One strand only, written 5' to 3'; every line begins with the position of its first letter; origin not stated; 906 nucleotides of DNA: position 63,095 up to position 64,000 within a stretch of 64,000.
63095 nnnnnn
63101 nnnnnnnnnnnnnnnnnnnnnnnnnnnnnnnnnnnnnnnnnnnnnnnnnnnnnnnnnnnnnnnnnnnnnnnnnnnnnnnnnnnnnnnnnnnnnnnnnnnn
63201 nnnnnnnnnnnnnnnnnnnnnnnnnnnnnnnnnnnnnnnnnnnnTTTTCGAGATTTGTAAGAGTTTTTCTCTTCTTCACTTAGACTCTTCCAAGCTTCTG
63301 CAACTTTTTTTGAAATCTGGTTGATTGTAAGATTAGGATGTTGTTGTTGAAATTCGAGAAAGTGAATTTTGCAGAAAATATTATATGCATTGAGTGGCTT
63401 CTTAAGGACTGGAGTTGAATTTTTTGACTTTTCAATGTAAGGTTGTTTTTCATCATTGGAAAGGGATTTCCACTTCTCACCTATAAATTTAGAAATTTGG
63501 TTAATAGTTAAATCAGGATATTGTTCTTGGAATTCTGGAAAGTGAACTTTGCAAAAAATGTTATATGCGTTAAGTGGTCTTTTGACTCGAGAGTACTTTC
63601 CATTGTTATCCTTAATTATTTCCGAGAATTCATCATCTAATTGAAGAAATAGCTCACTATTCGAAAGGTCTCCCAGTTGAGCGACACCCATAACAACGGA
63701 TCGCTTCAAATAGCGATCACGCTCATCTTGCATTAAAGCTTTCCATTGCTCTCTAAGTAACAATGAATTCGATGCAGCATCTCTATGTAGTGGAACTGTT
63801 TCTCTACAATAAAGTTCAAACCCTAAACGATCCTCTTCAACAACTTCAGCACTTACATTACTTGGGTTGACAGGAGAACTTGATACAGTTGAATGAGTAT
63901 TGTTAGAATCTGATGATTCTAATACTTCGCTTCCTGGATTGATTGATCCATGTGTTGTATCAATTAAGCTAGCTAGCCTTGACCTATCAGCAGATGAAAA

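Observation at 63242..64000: Tandem HMG-box (MATA-HMG-like) gene at the window edge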

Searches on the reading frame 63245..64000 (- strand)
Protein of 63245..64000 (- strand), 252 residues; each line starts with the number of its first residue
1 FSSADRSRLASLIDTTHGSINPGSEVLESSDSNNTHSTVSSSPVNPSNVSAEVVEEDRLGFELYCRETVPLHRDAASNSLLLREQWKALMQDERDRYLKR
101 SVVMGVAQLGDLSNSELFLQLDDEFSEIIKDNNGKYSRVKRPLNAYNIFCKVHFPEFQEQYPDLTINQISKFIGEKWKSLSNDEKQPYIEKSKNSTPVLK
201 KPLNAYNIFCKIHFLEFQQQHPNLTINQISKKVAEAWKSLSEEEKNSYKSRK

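Call 6: search_protein_families(library=pfam, proteins=[window:63245-64000:-], max_evalue=0.1)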
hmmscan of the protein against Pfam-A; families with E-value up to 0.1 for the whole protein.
seq(252 aa): 8 families
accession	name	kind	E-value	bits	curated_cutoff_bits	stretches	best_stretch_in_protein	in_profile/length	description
PF00505.25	HMG_box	-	1.8e-35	121.6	25.4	2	139-193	1-55/69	HMG (high mobility group) box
PF09011.16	HMG_box_2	-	1.2e-24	87.2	22.4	2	138-193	3-58/72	HMG-box domain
PF24815.1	HMG_WDHD1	-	8e-10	39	51.6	2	144-191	3-51/51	WDHD1 HMG box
PF06382.17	Protamine_like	-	5.9e-06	26.9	21.3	1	215-252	91-128/183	Protamine and protamine like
PF25753.1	SF0329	-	0.00037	21.1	27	0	123-168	76-119/165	SF0329 protein family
PF06244.18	Ccdc124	-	0.00078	20.1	24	1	140-179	35-74/82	Coiled-coil domain-containing protein 124 /Oxs1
PF23768.1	DUF7167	-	0.0052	17.3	24.4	0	83-99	24-40/60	Domain of unknown function (DUF7167)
PF09951.15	Imm33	-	0.042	14.1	25.4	0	86-131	30-69/87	Immunity protein Imm33 domain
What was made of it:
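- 63422..63586 (-): Box 1: an HMG box (aa 139-193) with a short helix 3 of 12 residues. It runs straight into the N-terminal strand of box 2, giving a 60-aa period. Pfam best stretch 139-193, matching profile positions 1-55 of 69 (call 6).
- On HMG-box superfamily (Pfam PF00505 / PF09011): 121.6 bits against a cutoff of 25.4, E=1.8e-35, two stretches (call 6).
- Checked: Pfam HMG_box scores E=1.8e-35 (121.6 bits against a cutoff of 25.4) with two matched stretches, and HMG_box_2 scores E=1.2e-24 (call 6), so chance is excluded.
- Domains: Pfam E=1.8e-35 (call 6).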

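Call 7: search_solved_structures(query=window:63245-64000:-, max_evalue=1, show_alignments=3)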
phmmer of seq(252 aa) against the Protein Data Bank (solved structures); distinct sequences matched with E-value up to 1: 85 (the best 60 are shown).
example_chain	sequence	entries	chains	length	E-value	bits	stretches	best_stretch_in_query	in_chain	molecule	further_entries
2gzk_A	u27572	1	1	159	1.7e-16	63.8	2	138-206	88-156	Sex-determining region on Y / HMGB1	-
2yrq_A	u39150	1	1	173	4e-14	56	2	138-206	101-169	High mobility group protein B1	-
5zdz_N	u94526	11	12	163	5.1e-14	55.6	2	138-206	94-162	HMGB1 A-B box | High mobility group protein B1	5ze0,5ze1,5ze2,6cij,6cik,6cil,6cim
9cg9_K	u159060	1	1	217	7.6e-14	55.1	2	138-207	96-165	High mobility group protein B1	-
6oem_N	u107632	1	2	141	7.7e-13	51.8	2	138-192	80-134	High mobility group protein B1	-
5jgh_A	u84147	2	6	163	4.5e-11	46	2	139-194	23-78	ARS-binding factor 2, mitochondrial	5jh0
1i11_A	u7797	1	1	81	6.9e-10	42.1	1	138-194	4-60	TRANSCRIPTION FACTOR SOX-5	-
1nhm_A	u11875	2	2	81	7.6e-10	42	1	139-207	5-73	HIGH MOBILITY GROUP PROTEIN 1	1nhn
1hme_A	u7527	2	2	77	8.6e-10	41.8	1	139-206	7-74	HIGH MOBILITY GROUP PROTEIN FRAGMENT-B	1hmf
1hsm_A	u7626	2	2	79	9.2e-10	41.7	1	139-207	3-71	HIGH MOBILITY GROUP PROTEIN 1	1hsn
8i9m_A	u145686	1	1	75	1.1e-09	41.4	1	139-206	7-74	High mobility group protein B1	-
6erp_C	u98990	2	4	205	1.2e-09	41.4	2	138-195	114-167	Transcription factor A, mitochondrial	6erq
6l6y_D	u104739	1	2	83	1.2e-09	41.4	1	137-194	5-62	Transcription factor SOX-17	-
1j3d_A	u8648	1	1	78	1.4e-09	41.1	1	139-207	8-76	High mobility group protein 2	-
6cg0_N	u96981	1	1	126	1.5e-09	41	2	138-183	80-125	High mobility group protein B1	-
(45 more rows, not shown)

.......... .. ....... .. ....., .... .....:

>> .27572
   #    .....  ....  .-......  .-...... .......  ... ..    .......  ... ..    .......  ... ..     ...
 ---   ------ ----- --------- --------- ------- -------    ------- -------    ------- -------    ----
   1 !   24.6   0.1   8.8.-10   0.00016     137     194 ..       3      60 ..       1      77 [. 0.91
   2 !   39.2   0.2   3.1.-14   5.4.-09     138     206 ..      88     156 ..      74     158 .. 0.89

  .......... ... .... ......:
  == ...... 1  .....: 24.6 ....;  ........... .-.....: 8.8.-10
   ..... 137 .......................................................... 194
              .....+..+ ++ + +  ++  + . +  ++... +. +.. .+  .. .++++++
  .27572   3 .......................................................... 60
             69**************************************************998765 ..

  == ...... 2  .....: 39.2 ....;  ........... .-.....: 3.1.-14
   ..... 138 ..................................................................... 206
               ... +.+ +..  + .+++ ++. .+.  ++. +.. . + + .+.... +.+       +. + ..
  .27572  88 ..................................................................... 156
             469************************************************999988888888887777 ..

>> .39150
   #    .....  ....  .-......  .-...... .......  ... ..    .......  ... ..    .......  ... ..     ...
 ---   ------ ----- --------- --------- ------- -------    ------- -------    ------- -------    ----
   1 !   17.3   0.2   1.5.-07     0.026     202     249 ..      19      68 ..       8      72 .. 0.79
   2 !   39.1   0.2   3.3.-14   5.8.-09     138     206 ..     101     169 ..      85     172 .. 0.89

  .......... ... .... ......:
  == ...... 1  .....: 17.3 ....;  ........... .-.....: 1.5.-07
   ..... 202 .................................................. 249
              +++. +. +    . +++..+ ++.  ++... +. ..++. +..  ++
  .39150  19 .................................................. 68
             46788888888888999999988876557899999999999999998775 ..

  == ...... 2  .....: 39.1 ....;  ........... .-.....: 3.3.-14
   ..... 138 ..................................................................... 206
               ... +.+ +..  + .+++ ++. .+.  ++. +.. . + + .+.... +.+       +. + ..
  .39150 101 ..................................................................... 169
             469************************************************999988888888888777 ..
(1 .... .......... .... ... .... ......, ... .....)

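Call 9: find_homologous_proteins(query=window:63245-64000:-, max_evalue=0.001)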
Query seq(252 aa) (252 aa): 1 proteins with E <= 0.001 among 627 candidates.
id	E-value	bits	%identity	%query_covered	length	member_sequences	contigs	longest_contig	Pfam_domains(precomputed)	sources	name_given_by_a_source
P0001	1.1e-51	194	67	50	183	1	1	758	PF00505.26,PF09011.17,PF24815.2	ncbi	-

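Call 12: find_encoding_contigs(protein=P0001, flank=10000, max_places=4)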
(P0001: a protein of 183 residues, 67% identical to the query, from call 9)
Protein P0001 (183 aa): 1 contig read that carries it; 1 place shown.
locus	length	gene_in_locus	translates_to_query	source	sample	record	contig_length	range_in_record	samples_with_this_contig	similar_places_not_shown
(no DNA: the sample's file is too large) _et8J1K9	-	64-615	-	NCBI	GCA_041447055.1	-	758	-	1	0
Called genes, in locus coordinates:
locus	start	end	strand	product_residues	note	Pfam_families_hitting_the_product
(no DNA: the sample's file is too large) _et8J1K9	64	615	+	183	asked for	PF24815:HMG_WDHD1 (faint), PF00505:HMG_box, PF09011:HMG_box_2, PF00505:HMG_box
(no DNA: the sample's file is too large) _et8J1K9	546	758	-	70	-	?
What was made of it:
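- Tried and rejected: The source assembly of P0001 (GCA_041447055.1) could not be read (call 12).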

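Call 23: search_protein_representatives(protein=window:63245-64000:-)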
Query: 252 residues. Proteins with E-value up to 0.001 (for the whole library): 4210; up to 1e-10: 373; up to 1e-30: 10. The best 150 are listed.
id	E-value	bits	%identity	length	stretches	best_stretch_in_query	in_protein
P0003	6.4e-162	552.8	100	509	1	1-252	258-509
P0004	5.1e-74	265.1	58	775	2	28-248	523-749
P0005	7.7e-72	258.0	57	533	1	1-249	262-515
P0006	6.4e-69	248.5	55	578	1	1-248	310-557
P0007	2.5e-55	204.0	31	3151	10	137-194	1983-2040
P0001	3.4e-52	193.7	66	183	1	121-248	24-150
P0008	1.9e-45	171.7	32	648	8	133-250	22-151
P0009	1.4e-44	168.8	31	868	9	140-249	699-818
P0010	3.9e-38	147.7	39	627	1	1-249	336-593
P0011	9.2e-31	123.6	47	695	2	127-248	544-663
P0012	2.2e-30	122.4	35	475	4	133-193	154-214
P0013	1.1e-29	120.0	48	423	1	129-249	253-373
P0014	1.6e-29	119.5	33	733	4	128-192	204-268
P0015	4.0e-29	118.2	50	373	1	136-248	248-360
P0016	1.3e-28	116.5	32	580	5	133-195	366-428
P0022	7.7e-26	107.5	43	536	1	1-228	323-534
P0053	6.8e-18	81.5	36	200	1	137-249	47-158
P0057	1.8e-17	80.1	37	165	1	125-249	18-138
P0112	2.2e-14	70.0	36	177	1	128-249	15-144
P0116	2.6e-14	69.8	33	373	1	133-249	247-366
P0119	3.2e-14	69.4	41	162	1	138-248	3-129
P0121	3.7e-14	69.2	38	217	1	133-251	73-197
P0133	1.2e-13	67.6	41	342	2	137-248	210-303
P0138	1.4e-13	67.4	35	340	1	135-250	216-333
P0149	2.8e-13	66.3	35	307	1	139-251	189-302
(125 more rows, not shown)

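Call 25: list_cluster_members(proteins=[P0003, P0004, P0005, P0006, P0010, P0022, P0011, P0013, P0015, P0007])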
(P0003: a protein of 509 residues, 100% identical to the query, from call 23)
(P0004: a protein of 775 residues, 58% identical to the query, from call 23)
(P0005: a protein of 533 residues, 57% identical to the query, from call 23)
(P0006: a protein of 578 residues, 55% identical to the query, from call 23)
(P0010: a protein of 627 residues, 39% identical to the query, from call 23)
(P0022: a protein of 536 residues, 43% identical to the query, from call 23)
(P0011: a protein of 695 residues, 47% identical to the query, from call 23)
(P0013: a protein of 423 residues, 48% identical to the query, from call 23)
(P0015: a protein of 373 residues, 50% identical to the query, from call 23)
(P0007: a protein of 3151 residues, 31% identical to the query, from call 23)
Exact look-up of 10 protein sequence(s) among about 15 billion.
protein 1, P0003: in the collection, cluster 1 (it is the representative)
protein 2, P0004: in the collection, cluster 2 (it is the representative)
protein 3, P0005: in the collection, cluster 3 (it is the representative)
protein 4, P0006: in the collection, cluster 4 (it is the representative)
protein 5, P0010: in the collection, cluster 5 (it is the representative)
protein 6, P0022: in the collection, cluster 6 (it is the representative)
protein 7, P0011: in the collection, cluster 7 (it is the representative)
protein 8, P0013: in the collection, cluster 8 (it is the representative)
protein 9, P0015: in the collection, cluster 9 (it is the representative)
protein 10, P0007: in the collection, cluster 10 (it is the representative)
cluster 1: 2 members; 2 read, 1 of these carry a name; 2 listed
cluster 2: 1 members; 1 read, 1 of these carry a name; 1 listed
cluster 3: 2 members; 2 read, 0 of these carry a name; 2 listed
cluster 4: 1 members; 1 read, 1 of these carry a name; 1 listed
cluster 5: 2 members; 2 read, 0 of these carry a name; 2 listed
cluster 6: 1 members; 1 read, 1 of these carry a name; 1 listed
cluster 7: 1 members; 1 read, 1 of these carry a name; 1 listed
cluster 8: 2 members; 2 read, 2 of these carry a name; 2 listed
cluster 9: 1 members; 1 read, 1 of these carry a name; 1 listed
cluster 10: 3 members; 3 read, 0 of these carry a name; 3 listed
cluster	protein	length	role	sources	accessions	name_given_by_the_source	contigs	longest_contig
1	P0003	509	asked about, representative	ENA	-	-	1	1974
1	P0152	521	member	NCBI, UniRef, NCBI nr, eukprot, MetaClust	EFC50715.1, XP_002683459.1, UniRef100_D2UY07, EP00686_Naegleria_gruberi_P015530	HMG-box domain-containing protein [Naegleria gruberi] | HMG-box domain-containing protein n=1 Tax=Naegleria gruberi TaxID=5762 RepID=D2UY07_NAEGR | XP_002683459.1 HMG-box domain-containing protein [Naegleria gruberi strain NEG-M]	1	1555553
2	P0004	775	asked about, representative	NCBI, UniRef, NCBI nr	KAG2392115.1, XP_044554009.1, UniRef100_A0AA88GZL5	hypothetical protein C9374_013600 [Naegleria lovaniensis] | HMG box domain-containing protein n=1 Tax=Naegleria lovaniensis TaxID=51637 ... | uncharacterized protein C9374_013600 [Naegleria lovaniensis]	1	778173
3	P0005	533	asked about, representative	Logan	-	-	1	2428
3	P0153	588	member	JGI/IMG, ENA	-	-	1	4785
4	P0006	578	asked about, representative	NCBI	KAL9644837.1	hypothetical protein ABK040_005319 [Willaertia magna]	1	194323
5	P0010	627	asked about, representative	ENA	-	-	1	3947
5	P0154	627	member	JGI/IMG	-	-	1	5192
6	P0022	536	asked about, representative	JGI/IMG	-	hypothetical protein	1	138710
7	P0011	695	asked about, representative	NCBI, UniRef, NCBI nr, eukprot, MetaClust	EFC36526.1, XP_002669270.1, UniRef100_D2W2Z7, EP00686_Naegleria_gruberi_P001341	predicted protein [Naegleria gruberi] | Predicted protein n=1 Tax=Naegleria gruberi TaxID=5762 RepID=D2W2Z7_NAEGR | uncharacterized protein NAEGRDRAFT_75767 [Naegleria gruberi]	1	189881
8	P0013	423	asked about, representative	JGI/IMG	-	hypothetical protein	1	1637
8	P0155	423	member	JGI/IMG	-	hypothetical protein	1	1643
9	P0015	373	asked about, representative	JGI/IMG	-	hypothetical protein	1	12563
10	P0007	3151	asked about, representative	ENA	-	-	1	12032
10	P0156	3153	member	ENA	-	-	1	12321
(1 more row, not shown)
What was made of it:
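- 63242..64000 (-): C-terminal 252 codons plus the TAA stop of N. gruberi gene XP_002683459.1 / EFC50715.1 / D2UY07 (521 aa, single exon). The CDS continues about 0.8 kb beyond the window end. 100% match to residues 258-509 of P0003, which clusters with P0152 = XP_002683459.1 (calls 23, 25).
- The ORF is 100% identical to residues 258-509 of P0003, which clusters with XP_002683459.1 (calls 23, 25). A paralogue, XP_002669270.1, exists (call 25).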

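Call 26: find_encoding_contigs(protein=P0003, flank=10000, max_places=4)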
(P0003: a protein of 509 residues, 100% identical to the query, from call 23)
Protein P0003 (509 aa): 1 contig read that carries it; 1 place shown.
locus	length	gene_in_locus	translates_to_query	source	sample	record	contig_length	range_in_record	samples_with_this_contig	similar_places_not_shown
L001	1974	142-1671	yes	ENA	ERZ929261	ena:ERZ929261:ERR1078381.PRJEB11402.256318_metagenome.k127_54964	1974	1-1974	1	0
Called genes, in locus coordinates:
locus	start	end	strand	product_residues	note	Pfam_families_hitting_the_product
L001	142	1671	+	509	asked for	PF24815:HMG_WDHD1 (faint), PF00505:HMG_box, PF09011:HMG_box_2, PF00505:HMG_box, PF09011:HMG_box_2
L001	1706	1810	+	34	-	-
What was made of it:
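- Tried and rejected: Extension succeeded through P0003, giving L001 (call 26).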

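Call 30: search_protein_families(library=pfam, proteins=[P0152, P0004, P0006, P0011, P0010, P0013, P0022, P0153], max_evalue=0.01)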
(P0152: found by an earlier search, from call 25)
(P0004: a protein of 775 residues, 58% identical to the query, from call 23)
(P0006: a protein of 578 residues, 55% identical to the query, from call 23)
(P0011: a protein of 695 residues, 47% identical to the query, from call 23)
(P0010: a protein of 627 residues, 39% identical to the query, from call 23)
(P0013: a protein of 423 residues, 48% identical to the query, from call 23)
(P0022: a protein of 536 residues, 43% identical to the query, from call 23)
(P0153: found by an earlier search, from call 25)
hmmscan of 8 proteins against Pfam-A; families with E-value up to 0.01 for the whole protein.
P0152 (521 aa): 5 families
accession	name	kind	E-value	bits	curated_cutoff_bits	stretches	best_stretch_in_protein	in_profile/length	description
PF00505.25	HMG_box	-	4.6e-34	117.1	25.4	2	408-462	1-55/69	HMG (high mobility group) box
PF09011.16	HMG_box_2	-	2.3e-23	83.1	22.4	2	407-462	3-58/72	HMG-box domain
PF24815.1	HMG_WDHD1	-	9e-10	38.8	51.6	2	413-460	3-51/51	WDHD1 HMG box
PF06244.18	Ccdc124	-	9.7e-05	23.1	24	0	409-448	35-74/82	Coiled-coil domain-containing protein 124 /Oxs1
PF06382.17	Protamine_like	-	0.0002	22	21.3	1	484-521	91-128/183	Protamine and protamine like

P0004 (775 aa): 3 families
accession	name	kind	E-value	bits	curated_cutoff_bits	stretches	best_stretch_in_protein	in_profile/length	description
PF00505.25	HMG_box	-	6.5e-36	123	25.4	2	639-695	1-57/69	HMG (high mobility group) box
PF09011.16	HMG_box_2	-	4.2e-23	82.3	22.4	2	638-694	3-59/72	HMG-box domain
PF24815.1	HMG_WDHD1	-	2.8e-09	37.2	51.6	1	656-690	15-50/51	WDHD1 HMG box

P0006 (578 aa): 3 families
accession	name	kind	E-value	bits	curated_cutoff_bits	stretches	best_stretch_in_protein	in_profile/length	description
PF00505.25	HMG_box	-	5.3e-34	116.9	25.4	2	508-567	1-60/69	HMG (high mobility group) box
PF09011.16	HMG_box_2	-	2e-20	73.7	22.4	2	509-567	5-63/72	HMG-box domain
PF24815.1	HMG_WDHD1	-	7.5e-11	42.3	51.6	2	511-558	1-49/51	WDHD1 HMG box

P0011 (695 aa): 3 families
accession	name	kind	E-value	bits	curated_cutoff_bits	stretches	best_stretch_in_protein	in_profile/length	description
PF00505.25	HMG_box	-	5.9e-33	113.6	25.4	2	614-678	1-65/69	HMG (high mobility group) box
PF09011.16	HMG_box_2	-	1.4e-20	74.2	22.4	2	551-609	1-59/72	HMG-box domain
PF24815.1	HMG_WDHD1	-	1.5e-08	34.9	51.6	2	617-664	1-49/51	WDHD1 HMG box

P0010 (627 aa): 4 families
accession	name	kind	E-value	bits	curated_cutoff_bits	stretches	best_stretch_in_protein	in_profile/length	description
PF00505.25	HMG_box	-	2.9e-29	101.7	25.4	2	543-601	1-59/69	HMG (high mobility group) box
PF09011.16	HMG_box_2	-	1.8e-21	77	22.4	2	544-607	5-68/72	HMG-box domain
PF24815.1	HMG_WDHD1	-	8.6e-10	38.9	51.6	1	501-534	16-50/51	WDHD1 HMG box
PF08073.18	CHDNT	-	0.00012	22.3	27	0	487-524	12-49/54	CHDNT (NUC034) domain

P0013 (423 aa): 4 families
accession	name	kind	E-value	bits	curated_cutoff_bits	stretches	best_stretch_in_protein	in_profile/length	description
PF00505.25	HMG_box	-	5.4e-34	116.9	25.4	2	263-325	1-63/69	HMG (high mobility group) box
PF09011.16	HMG_box_2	-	3e-25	89.1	22.4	2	262-325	3-66/72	HMG-box domain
PF24815.1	HMG_WDHD1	-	1.7e-12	47.5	51.6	2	266-315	1-51/51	WDHD1 HMG box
PF06244.18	Ccdc124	-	0.0015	19.2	24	0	264-307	35-78/82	Coiled-coil domain-containing protein 124 /Oxs1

P0022 (536 aa): 4 families
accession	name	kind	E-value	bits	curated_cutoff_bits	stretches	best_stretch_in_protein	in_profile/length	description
PF00505.25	HMG_box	-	1.9e-28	99.1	25.4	2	445-507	1-63/69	HMG (high mobility group) box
PF09011.16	HMG_box_2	-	1.2e-16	61.5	22.4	1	444-506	3-65/72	HMG-box domain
PF24815.1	HMG_WDHD1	-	9.4e-05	22.7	51.6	1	448-495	1-49/51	WDHD1 HMG box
PF04690.20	YABBY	-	0.0086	16.8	28.6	0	445-484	21-60/69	YABBY protein, C-terminal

P0153 (588 aa): 3 families
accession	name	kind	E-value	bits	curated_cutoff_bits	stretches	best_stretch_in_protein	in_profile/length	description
PF00505.25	HMG_box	-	3.5e-33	114.3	25.4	2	460-515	1-56/69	HMG (high mobility group) box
PF09011.16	HMG_box_2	-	2e-21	76.8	22.4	2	459-515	3-59/72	HMG-box domain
PF24815.1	HMG_WDHD1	-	6.1e-11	42.6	51.6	1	476-512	14-51/51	WDHD1 HMG box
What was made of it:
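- On HMG-box superfamily (Pfam PF00505 / PF09011): The same result holds for full-length P0152 and 7 relatives (call 30).
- Closest known: HMGB-UBF class of HMG boxes. Different: Family-specific N-terminal modules with no Pfam match (call 30).
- Tried and rejected: Pfam finds no domain other than HMG boxes in eight full-length family members (call 30).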
